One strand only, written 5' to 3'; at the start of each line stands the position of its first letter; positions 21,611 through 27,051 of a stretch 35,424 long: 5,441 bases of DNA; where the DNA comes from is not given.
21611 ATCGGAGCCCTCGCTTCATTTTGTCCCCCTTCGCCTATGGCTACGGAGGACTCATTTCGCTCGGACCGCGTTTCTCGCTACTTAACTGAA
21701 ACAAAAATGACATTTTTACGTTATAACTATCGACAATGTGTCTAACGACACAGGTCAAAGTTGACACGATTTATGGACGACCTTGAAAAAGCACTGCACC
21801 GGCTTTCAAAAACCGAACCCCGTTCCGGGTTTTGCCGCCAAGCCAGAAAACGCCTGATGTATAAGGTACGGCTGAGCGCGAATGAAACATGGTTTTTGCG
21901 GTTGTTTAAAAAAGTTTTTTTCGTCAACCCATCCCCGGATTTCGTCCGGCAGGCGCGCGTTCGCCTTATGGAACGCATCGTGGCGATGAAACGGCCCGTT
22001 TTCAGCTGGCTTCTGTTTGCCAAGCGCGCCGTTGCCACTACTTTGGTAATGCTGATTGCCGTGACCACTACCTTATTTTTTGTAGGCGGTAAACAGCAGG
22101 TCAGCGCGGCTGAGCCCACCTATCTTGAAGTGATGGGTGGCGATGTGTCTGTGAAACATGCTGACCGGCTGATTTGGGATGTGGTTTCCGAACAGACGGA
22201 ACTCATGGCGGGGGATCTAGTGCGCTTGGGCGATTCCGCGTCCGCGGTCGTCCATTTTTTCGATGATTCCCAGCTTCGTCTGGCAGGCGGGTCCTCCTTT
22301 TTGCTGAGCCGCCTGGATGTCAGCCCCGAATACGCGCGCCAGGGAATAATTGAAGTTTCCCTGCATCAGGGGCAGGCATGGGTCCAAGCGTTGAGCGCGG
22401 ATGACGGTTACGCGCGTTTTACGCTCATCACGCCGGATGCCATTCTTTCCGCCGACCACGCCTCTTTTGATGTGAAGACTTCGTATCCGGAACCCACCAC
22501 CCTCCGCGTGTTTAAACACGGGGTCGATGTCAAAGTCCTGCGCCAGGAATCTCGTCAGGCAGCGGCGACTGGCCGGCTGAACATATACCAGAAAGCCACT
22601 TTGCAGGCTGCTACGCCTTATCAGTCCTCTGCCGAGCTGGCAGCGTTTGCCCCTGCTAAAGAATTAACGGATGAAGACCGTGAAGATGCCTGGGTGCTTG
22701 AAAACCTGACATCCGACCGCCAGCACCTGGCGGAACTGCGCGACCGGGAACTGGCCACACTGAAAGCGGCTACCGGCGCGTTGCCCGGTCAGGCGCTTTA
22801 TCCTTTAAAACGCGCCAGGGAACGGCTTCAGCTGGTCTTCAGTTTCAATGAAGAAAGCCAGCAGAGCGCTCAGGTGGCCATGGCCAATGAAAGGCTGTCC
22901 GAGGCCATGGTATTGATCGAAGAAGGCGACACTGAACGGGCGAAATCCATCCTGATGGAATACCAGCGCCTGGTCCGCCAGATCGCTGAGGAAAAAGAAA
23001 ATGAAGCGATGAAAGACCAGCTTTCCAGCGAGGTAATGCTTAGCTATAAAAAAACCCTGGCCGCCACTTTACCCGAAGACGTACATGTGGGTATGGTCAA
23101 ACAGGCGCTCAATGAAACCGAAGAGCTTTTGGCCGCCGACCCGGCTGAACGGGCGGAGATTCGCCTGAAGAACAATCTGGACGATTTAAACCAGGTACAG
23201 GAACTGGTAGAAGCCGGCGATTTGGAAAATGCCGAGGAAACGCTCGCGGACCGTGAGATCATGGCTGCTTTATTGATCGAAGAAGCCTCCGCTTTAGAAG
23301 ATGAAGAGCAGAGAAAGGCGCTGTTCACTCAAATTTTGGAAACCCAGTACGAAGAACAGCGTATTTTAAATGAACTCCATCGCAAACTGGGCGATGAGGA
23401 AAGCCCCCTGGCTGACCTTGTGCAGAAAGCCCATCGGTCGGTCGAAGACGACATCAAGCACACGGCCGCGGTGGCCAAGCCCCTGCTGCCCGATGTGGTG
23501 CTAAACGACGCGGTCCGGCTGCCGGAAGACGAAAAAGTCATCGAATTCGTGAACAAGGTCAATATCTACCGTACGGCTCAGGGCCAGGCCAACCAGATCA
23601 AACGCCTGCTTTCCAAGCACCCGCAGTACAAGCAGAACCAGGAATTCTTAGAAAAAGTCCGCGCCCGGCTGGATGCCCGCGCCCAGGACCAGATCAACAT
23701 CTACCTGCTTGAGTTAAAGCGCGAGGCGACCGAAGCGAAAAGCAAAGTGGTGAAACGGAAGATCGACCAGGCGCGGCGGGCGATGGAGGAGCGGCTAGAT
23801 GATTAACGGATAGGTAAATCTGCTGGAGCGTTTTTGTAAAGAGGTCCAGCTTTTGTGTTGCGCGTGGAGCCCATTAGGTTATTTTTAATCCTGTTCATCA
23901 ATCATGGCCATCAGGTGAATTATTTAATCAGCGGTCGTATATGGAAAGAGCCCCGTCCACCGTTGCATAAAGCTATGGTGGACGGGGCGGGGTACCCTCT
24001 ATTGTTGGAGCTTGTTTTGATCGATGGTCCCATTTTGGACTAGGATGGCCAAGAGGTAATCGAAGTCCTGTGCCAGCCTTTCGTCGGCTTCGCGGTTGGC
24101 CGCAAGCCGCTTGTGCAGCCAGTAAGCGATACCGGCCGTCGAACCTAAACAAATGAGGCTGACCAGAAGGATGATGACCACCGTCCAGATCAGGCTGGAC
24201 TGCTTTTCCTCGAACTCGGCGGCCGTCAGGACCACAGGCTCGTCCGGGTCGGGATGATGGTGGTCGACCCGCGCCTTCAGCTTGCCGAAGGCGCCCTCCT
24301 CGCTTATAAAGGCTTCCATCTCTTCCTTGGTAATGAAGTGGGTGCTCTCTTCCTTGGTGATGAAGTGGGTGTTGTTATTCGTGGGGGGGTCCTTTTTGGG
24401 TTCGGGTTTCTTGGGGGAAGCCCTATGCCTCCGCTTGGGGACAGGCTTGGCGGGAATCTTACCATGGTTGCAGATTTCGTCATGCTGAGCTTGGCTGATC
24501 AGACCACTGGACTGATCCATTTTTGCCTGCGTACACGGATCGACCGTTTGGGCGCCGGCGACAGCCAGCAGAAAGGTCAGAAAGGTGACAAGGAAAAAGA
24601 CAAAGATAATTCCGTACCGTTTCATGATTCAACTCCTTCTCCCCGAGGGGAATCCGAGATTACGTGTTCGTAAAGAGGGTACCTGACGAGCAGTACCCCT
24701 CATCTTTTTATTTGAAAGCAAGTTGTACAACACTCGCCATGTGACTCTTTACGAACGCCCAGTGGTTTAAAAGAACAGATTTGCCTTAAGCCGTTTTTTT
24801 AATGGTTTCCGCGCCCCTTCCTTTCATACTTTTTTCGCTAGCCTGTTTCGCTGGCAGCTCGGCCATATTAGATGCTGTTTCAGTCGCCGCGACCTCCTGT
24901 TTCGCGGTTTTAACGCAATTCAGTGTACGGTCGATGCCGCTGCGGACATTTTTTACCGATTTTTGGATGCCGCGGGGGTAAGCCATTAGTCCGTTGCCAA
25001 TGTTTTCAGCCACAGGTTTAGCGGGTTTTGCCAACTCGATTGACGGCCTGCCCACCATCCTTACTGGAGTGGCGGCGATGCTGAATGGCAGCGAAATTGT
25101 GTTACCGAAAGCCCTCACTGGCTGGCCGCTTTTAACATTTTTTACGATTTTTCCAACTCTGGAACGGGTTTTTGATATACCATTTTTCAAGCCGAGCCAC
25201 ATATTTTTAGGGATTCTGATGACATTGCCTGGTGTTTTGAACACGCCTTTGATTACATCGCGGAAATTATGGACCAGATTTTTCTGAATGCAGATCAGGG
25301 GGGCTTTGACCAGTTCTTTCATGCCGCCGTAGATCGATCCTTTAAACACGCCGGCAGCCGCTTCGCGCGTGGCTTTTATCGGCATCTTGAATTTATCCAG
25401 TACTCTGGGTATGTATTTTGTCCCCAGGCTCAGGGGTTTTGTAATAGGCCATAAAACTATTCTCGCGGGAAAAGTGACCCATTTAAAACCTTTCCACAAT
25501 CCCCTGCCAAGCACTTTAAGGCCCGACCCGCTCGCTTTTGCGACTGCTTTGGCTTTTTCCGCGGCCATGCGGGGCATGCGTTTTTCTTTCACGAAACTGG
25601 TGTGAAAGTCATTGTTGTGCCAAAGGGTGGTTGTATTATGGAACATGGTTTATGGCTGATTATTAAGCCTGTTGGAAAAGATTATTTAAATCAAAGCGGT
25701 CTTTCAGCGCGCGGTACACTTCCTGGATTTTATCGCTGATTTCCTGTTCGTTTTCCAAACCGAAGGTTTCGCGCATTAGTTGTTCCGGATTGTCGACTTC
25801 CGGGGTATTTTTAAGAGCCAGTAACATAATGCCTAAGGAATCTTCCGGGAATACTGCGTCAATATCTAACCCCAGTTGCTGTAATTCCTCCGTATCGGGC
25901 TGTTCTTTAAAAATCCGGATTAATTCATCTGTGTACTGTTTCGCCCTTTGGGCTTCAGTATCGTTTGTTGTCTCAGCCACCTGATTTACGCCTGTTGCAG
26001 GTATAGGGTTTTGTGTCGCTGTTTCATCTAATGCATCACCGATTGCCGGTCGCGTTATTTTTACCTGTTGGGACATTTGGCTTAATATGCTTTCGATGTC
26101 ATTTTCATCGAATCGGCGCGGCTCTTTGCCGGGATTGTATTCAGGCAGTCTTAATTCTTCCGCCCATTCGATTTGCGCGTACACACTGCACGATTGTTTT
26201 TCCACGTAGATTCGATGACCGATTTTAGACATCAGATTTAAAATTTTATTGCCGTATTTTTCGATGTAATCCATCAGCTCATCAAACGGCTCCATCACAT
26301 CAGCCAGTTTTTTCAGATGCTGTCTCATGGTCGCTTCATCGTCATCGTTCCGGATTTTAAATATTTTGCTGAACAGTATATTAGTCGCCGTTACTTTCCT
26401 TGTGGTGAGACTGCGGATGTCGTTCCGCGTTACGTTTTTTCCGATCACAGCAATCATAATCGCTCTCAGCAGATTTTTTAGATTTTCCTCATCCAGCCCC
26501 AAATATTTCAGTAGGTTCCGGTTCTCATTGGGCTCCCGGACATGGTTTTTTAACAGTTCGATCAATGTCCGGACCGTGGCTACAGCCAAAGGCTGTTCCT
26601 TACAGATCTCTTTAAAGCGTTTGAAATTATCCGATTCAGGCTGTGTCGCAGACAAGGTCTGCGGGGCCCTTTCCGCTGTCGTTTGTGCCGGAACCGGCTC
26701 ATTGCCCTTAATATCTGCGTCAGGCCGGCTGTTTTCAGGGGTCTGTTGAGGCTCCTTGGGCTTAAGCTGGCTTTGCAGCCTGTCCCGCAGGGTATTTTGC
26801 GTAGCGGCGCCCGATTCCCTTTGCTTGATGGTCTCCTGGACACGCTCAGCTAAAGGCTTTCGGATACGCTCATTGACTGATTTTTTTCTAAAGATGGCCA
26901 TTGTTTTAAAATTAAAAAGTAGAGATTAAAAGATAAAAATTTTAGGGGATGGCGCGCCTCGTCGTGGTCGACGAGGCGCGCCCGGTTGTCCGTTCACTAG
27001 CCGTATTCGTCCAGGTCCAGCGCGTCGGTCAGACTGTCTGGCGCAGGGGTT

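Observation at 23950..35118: Seven-gene minus-strand island with no recognisable families - best candidate for an undescribed system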

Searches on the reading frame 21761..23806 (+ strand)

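Call 6: search_protein_families(library=pfam, max_evalue=1, proteins=[window:21761-23806:+])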
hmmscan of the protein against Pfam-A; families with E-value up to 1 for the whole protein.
window:21761-23806:+ (681 aa): 3 families
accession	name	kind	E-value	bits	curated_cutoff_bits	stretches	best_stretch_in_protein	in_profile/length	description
PF18915.5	DUF5667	-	7.1e-16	58.9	27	2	339-416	1-79/99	Domain of unknown function (DUF5667)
PF04773.18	FecR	-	0.00018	22.3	24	1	154-241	3-83/97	FecR protein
PF11239.13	DUF3040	-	0.37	11.5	24.7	0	531-561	6-37/84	Protein of unknown function (DUF3040)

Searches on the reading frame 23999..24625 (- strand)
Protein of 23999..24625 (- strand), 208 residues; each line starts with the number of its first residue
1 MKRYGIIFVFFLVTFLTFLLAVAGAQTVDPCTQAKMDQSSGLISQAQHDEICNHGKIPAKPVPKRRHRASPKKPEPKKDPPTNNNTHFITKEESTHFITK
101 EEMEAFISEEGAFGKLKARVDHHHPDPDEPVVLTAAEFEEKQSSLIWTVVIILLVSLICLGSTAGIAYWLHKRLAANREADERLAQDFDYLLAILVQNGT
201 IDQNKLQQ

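Call 6: search_protein_families(library=pfam, max_evalue=1, proteins=[window:23999-24625:-])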
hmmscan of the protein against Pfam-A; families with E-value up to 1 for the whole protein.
window:23999-24625:- (208 aa): 2 families
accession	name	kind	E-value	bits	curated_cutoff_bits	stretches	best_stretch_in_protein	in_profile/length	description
PF18098.6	RPN5_C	-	0.17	12.5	22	0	95-103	22-30/33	26S proteasome regulatory subunit RPN5 C-terminal domain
PF15820.10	ECSCR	-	0.17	12.2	27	1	125-160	12-47/104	Endothelial cell-specific chemotaxis regulator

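Call 9: search_protein_families(library=phrogs, max_evalue=0.1, proteins=[window:23999-24625:-])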
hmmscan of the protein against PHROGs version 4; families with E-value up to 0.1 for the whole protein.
window:23999-24625:- (208 aa): 0 families

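Call 16: search_protein_families(library=ncbifam, max_evalue=0.1, proteins=[window:23999-24625:-])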
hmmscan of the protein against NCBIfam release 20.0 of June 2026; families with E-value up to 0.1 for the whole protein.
window:23999-24625:- (208 aa): 1 family
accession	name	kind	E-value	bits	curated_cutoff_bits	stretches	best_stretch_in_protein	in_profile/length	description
TIGR04361.1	TrbK_Ti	equivalog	0.032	14.6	50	0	148-178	2-32/64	entry exclusion protein TrbK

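Call 17: search_protein_families(library=padloc, max_evalue=0.1, proteins=[window:23999-24625:-])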
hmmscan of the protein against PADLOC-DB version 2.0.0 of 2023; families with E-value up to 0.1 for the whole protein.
window:23999-24625:- (208 aa): 0 families

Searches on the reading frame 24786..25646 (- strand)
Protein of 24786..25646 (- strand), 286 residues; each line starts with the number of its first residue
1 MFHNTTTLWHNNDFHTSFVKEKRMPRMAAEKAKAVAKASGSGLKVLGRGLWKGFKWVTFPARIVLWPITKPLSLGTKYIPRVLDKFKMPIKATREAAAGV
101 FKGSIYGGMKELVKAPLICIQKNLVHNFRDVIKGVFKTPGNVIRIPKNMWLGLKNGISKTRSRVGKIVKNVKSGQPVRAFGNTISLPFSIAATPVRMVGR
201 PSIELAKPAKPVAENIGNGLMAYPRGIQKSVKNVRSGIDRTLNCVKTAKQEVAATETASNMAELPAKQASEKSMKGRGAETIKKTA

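Call 6: search_protein_families(library=pfam, max_evalue=1, proteins=[window:24786-25646:-])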
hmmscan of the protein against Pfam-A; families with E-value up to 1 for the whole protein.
window:24786-25646:- (286 aa): 1 family
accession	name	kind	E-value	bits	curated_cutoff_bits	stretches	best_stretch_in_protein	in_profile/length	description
PF12699.13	phiKZ_IP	-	0.009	15.7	27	1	147-266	117-224/387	phiKZ-like phage internal head proteins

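Call 9: search_protein_families(library=phrogs, max_evalue=0.1, proteins=[window:24786-25646:-])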
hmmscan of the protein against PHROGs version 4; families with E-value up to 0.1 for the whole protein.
window:24786-25646:- (286 aa): 1 family
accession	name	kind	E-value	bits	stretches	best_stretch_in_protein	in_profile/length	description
phrog_1535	-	tail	0.061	12.4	0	153-267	29-117/1152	tail length tape measure protein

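Call 16: search_protein_families(library=ncbifam, max_evalue=0.1, proteins=[window:24786-25646:-])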
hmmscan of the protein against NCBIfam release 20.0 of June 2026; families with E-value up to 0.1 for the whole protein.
window:24786-25646:- (286 aa): 0 families

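Call 17: search_protein_families(library=padloc, max_evalue=0.1, proteins=[window:24786-25646:-])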
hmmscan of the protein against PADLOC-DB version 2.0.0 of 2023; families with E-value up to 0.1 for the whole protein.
window:24786-25646:- (286 aa): 1 family
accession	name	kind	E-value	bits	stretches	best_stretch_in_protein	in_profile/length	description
PDLC00600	ZorA1|ZorA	-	0.0097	12.5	1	191-272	452-534/677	MotA/ExbB/TolQ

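Call 38: find_homologous_proteins(query=window:24786-25646:-)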
Query window:24786-25646:- (286 aa): 3 proteins with E <= 0.001 among 2482 candidates.
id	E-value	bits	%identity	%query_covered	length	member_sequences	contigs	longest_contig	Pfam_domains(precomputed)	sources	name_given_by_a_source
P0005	1.1e-184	630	100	100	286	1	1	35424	-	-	-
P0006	3.2e-119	415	71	90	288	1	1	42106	-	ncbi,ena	-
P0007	3.6e-92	327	61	83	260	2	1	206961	-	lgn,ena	-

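Call 39: find_encoding_contigs(protein=P0007, flank=10000)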
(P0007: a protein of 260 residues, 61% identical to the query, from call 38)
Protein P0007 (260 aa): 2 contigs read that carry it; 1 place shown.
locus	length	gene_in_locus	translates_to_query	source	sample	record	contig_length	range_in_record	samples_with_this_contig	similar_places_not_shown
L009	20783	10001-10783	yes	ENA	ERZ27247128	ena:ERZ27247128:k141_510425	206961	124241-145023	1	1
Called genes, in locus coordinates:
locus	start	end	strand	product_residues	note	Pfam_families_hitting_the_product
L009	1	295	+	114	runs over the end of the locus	-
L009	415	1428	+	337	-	-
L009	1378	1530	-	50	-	-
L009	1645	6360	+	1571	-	-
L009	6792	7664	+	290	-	-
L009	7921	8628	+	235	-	-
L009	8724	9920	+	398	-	-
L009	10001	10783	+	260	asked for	-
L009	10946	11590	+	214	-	-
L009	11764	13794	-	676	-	PF18915:DUF5667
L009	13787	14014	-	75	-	-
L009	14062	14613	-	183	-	PF04542:Sigma70_r2, PF08281:Sigma70_r4_2, PF04545:Sigma70_r4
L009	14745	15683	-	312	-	-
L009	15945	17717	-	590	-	PF00117:GATase, PF07722:Peptidase_C26 (weak), PF02540:NAD_synthase (weak), PF00764:Arginosuc_synth (weak), PF06508:QueC (faint), PF00958:GMP_synt_C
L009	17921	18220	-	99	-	-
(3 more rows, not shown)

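Call 107: search_solved_structures(query=A13, max_evalue=1)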
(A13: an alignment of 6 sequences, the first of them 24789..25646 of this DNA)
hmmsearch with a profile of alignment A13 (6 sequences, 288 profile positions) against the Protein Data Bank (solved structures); distinct sequences matched with E-value up to 1: 5.
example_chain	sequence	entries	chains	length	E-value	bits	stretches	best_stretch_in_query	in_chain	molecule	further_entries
4gn0_A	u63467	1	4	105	0.033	16.7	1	156-219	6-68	Hamp domain of AF1503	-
4cq4_A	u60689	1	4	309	0.19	14.2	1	154-219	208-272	ENGINEERED VERSION OF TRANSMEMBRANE RECEPTOR AF1503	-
8oyx_A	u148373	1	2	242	0.38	13.2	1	152-233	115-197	De novo designed soluble GPCR-like protein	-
2kk9_A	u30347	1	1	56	0.55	12.7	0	236-271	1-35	M protein, serotype 5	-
3gfr_A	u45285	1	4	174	1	11.8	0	121-171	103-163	FMN-dependent NADPH-azoreductase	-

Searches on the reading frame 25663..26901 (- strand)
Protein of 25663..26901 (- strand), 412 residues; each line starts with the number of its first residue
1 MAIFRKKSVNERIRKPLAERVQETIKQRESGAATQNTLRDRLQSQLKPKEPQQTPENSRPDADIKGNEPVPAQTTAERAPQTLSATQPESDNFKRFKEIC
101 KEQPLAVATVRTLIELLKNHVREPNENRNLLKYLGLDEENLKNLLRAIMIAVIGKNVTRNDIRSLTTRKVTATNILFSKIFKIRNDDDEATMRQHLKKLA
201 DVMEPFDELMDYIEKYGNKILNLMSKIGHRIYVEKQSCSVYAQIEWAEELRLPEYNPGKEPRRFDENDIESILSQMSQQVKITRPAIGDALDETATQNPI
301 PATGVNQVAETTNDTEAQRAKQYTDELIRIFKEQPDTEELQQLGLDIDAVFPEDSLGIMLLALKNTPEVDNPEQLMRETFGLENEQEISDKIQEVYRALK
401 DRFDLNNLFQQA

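Call 6: search_protein_families(library=pfam, max_evalue=1, proteins=[window:25663-26901:-])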
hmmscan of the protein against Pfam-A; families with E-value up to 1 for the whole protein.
window:25663-26901:- (412 aa): 5 families
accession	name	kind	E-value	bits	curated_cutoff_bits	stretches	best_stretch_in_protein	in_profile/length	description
PF09987.14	DUF2226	-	0.0011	19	22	1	104-183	128-203/252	Uncharacterized protein conserved in archaea (DUF2226)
PF19677.4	DUF6179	-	0.007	16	25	1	136-224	169-257/272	Family of unknown function (DUF6179)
PF09821.14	AAA_assoc_C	-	0.063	14.3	27.6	1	5-54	51-102/119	C-terminal AAA-associated domain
PF21214.3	SelB_WH_2nd_bact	-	0.16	12.3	27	0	186-200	31-45/59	Selenocysteine-specific elongation factor, winged helix domain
PF02186.21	TFIIE_beta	-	0.84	10.4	28.1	0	91-122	16-48/66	TFIIE beta subunit core domain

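Call 9: search_protein_families(library=phrogs, max_evalue=0.1, proteins=[window:25663-26901:-])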
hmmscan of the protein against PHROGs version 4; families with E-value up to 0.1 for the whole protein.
window:25663-26901:- (412 aa): 1 family
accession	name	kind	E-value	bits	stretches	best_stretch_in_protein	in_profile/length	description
phrog_5749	-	integration and excision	0.0012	18.5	0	91-157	110-175/421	transposase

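Call 16: search_protein_families(library=ncbifam, max_evalue=0.1, proteins=[window:25663-26901:-])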
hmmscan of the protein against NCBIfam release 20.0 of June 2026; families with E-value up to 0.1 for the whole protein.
window:25663-26901:- (412 aa): 0 families

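Call 17: search_protein_families(library=padloc, max_evalue=0.1, proteins=[window:25663-26901:-])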
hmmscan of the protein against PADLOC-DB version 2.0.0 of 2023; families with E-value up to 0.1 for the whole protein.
window:25663-26901:- (412 aa): 1 family
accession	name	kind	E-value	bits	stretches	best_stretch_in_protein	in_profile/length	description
PDLC03513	REase_II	-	0.01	13.3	1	79-179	268-371/426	Type II restriction enzyme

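Call 106: search_solved_structures(query=A12, max_evalue=1)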
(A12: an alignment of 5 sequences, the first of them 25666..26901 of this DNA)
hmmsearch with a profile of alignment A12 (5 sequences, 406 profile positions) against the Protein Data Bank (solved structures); distinct sequences matched with E-value up to 1: 1.
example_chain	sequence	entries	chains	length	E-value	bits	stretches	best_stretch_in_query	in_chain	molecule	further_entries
8qad_A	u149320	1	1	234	0.35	13.6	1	195-281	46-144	sc-apCC-6-LLIA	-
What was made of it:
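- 25663..26901 (-): E: 412 aa, mildly acidic and cytoplasmic. Conserved motif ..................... No PDB or Pfam match (calls 6, 106).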
